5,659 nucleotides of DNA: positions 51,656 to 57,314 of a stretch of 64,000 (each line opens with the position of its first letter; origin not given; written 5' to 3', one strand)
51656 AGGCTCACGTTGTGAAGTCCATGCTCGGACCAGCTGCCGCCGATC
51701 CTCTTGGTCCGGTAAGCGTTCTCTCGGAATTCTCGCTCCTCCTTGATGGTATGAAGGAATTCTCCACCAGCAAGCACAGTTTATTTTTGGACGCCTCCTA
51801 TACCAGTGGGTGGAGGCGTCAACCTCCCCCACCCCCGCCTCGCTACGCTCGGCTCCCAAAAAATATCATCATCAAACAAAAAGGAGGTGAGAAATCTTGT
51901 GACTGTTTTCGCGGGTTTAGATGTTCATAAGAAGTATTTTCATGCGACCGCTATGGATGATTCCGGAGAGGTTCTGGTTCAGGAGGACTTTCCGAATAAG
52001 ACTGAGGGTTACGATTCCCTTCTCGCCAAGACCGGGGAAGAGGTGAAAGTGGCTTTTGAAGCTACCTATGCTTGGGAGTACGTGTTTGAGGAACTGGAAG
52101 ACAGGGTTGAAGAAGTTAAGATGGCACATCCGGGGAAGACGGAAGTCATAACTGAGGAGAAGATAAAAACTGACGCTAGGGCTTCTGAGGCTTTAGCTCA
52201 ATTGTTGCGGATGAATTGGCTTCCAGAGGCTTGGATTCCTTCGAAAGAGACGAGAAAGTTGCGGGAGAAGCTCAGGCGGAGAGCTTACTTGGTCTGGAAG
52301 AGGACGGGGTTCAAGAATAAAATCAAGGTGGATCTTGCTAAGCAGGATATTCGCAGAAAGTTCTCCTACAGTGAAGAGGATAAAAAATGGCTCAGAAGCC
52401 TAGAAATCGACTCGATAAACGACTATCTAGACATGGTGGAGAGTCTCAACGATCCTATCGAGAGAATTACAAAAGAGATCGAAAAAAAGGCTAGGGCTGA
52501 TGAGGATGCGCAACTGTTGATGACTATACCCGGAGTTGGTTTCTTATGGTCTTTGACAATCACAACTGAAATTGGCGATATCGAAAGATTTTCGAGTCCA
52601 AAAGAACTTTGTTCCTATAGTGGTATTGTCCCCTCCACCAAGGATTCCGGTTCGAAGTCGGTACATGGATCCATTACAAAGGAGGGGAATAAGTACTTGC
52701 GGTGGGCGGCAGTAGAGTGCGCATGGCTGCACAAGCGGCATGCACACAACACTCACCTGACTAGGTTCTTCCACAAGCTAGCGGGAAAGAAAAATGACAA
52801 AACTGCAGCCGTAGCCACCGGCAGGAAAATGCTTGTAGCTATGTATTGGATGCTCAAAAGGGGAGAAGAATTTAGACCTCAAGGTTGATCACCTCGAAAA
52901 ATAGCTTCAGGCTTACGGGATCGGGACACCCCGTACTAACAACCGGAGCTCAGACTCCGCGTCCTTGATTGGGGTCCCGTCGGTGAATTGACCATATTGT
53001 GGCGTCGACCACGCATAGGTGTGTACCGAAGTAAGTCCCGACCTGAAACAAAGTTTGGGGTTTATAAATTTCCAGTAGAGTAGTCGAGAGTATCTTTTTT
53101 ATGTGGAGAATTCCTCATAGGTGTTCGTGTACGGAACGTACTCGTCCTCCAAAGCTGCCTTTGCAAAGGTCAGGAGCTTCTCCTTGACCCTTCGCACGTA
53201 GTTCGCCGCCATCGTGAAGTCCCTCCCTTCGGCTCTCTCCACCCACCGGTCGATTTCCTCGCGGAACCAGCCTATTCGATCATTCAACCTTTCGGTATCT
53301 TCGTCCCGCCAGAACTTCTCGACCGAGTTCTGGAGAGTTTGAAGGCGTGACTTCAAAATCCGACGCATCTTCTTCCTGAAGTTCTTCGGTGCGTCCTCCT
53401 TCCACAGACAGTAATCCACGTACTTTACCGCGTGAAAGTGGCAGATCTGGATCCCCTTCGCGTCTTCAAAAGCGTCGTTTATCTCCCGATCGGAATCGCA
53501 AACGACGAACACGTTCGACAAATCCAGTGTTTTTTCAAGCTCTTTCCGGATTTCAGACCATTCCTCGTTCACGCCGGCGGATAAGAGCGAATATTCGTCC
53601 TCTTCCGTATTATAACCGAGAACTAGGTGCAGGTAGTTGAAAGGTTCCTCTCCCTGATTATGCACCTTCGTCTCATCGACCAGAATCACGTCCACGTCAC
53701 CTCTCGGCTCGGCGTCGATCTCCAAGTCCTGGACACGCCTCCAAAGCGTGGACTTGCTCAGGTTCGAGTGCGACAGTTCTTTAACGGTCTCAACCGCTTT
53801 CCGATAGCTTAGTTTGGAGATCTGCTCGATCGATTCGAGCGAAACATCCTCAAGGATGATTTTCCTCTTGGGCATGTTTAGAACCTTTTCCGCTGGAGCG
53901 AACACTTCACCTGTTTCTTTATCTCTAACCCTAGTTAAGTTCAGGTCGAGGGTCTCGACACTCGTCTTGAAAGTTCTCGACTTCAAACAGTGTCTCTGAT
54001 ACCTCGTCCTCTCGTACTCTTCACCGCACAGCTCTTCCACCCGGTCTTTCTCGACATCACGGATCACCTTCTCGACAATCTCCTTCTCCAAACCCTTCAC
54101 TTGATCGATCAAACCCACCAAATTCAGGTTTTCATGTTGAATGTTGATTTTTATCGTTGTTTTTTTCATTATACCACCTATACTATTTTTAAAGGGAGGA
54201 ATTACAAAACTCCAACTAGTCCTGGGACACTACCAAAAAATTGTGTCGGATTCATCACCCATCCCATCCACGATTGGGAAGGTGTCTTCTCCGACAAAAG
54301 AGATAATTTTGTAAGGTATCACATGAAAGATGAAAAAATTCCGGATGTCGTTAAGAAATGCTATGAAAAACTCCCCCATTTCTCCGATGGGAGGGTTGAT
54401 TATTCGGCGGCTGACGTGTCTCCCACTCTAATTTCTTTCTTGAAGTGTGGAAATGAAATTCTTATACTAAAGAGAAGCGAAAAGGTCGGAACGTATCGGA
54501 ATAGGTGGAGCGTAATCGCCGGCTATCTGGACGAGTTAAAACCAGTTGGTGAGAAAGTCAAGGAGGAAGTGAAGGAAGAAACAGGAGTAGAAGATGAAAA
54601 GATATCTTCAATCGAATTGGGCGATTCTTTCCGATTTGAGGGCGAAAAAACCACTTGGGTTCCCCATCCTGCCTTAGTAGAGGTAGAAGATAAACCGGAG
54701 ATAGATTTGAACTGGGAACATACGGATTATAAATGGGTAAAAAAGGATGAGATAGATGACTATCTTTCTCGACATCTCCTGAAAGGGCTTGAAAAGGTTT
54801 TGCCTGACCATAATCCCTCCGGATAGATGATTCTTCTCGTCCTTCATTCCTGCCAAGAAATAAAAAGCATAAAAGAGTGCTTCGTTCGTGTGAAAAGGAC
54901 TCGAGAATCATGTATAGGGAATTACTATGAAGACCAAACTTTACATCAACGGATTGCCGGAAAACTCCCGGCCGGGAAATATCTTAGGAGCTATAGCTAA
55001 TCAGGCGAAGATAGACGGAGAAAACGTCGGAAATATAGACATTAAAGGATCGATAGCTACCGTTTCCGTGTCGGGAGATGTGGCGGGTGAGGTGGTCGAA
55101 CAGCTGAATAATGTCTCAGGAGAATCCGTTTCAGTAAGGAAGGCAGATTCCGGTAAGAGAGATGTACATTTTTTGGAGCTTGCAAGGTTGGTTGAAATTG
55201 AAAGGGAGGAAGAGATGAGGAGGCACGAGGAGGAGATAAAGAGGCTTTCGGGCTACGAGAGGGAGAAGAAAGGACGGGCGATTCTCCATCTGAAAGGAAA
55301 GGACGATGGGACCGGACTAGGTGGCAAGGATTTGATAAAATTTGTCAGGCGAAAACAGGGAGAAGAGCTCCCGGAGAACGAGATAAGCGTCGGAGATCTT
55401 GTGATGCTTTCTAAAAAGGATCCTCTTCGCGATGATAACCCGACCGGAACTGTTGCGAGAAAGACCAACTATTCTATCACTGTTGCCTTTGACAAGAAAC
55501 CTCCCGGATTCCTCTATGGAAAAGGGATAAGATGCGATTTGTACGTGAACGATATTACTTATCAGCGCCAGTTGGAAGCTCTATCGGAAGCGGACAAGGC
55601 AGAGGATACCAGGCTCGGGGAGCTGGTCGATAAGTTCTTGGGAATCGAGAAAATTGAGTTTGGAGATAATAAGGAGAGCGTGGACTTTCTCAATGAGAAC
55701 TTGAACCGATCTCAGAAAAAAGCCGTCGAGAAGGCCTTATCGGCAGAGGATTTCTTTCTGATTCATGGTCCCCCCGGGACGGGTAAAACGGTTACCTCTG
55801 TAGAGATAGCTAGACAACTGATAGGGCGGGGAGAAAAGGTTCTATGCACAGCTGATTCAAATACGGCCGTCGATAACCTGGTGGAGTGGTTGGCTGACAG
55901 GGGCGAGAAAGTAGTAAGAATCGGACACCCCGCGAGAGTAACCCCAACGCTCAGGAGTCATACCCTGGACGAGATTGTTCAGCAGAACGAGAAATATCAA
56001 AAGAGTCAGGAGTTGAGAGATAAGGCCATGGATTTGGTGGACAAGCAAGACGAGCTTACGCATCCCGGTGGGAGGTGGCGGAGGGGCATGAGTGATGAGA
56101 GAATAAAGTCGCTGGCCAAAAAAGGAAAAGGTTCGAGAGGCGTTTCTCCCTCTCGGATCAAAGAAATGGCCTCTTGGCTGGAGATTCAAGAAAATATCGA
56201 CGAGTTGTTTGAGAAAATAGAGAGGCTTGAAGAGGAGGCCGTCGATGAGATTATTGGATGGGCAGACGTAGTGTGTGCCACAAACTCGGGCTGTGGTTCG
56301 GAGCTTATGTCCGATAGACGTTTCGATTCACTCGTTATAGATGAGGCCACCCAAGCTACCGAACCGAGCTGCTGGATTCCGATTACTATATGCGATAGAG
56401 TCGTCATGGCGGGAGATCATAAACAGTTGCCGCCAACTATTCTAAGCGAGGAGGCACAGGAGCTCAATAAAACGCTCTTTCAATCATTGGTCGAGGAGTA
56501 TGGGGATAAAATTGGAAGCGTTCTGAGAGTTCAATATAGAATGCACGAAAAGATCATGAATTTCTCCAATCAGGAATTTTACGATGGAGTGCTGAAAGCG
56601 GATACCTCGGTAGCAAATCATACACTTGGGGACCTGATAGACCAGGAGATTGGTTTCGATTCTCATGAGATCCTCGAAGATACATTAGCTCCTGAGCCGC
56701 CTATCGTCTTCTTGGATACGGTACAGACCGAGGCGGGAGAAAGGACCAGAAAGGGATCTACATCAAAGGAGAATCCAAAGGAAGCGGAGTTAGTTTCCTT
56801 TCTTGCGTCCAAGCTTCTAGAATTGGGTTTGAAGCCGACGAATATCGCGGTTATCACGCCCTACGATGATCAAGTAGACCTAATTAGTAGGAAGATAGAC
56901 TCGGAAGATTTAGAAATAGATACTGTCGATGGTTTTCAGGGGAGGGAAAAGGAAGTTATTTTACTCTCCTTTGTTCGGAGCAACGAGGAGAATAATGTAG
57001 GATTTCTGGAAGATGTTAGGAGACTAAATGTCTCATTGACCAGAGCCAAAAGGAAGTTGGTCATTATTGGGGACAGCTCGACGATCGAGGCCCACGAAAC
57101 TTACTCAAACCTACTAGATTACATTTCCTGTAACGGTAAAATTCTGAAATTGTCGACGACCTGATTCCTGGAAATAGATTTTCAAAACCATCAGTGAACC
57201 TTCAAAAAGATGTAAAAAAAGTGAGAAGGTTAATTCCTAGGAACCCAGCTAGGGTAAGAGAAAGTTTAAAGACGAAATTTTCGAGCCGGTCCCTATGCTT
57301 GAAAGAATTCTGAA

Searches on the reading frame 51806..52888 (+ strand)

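Call 79: search_protein_families(library=pfam, proteins=[window:51806-52888:+], max_evalue=0.000001)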
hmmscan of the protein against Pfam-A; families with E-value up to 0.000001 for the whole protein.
window:51806-52888:+ (360 aa): 2 families
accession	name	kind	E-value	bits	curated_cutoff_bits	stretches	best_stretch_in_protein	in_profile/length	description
PF02371.22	Transposase_20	-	3.7e-23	82.2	21.3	1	235-313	1-79/87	Transposase IS116/IS110/IS902 family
PF01548.23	DEDD_Tnp_IS110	-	1.1e-18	67.9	29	1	36-174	1-147/155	Transposase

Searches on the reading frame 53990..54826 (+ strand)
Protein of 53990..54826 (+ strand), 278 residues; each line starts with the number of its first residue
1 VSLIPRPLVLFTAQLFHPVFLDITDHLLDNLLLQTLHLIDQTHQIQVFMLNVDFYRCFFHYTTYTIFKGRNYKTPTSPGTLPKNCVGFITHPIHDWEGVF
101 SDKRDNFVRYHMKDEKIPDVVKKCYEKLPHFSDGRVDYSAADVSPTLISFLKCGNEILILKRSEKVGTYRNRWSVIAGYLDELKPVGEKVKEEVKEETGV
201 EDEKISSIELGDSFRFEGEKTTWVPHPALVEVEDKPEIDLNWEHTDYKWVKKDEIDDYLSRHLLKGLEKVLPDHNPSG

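Call 79: search_protein_families(library=pfam, proteins=[window:53990-54826:+], max_evalue=0.000001)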
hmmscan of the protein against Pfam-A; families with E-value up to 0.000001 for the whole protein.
window:53990-54826:+ (278 aa): 1 family
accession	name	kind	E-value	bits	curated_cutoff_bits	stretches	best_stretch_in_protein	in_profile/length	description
PF00293.34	NUDIX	-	1.5e-08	35.2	21.1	1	154-255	14-118/134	NUDIX domain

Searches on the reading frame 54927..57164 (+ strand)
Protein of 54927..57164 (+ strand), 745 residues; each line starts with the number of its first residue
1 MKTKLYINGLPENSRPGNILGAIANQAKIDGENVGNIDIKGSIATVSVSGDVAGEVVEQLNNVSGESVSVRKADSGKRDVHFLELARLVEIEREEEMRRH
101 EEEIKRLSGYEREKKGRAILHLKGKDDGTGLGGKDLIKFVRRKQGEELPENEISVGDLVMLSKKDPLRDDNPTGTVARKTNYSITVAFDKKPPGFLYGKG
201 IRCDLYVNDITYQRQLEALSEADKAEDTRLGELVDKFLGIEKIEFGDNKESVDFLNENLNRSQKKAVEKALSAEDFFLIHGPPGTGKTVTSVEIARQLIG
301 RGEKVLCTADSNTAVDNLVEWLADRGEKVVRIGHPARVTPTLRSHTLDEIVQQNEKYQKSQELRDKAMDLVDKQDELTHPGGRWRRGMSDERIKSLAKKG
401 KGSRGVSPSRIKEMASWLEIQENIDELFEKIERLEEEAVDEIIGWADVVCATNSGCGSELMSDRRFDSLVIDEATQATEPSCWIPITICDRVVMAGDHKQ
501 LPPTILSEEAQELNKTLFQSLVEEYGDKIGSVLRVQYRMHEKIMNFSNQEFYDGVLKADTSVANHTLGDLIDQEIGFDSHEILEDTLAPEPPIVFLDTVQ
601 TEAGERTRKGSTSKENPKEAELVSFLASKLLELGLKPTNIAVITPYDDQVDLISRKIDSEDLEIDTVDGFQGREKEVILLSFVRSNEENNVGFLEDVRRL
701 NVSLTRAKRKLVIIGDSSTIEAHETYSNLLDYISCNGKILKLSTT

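Call 79: search_protein_families(library=pfam, proteins=[window:54927-57164:+], max_evalue=0.000001)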
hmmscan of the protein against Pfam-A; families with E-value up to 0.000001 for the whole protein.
window:54927-57164:+ (745 aa): 6 families
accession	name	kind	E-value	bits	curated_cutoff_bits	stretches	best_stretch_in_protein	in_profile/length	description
PF13086.12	AAA_11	-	5.3e-64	216.9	27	1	258-508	1-257/257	AAA domain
PF13087.12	AAA_12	-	9.7e-61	205.2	27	1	513-717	1-194/195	AAA domain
PF21138.3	SMUBP-2_HCS1_1B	-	2.5e-15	56.9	27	1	88-191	7-112/129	Helicase SMUBP-2/HCS1, 1B domain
PF13604.12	AAA_30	-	7.7e-13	49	27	1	259-337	2-81/191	AAA domain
PF03880.21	DbpA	-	4.4e-12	46.3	25.6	1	13-71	11-71/72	DbpA RNA binding domain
PF13245.12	AAA_19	-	1.4e-08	35.4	25.1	1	263-503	1-131/134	AAA domain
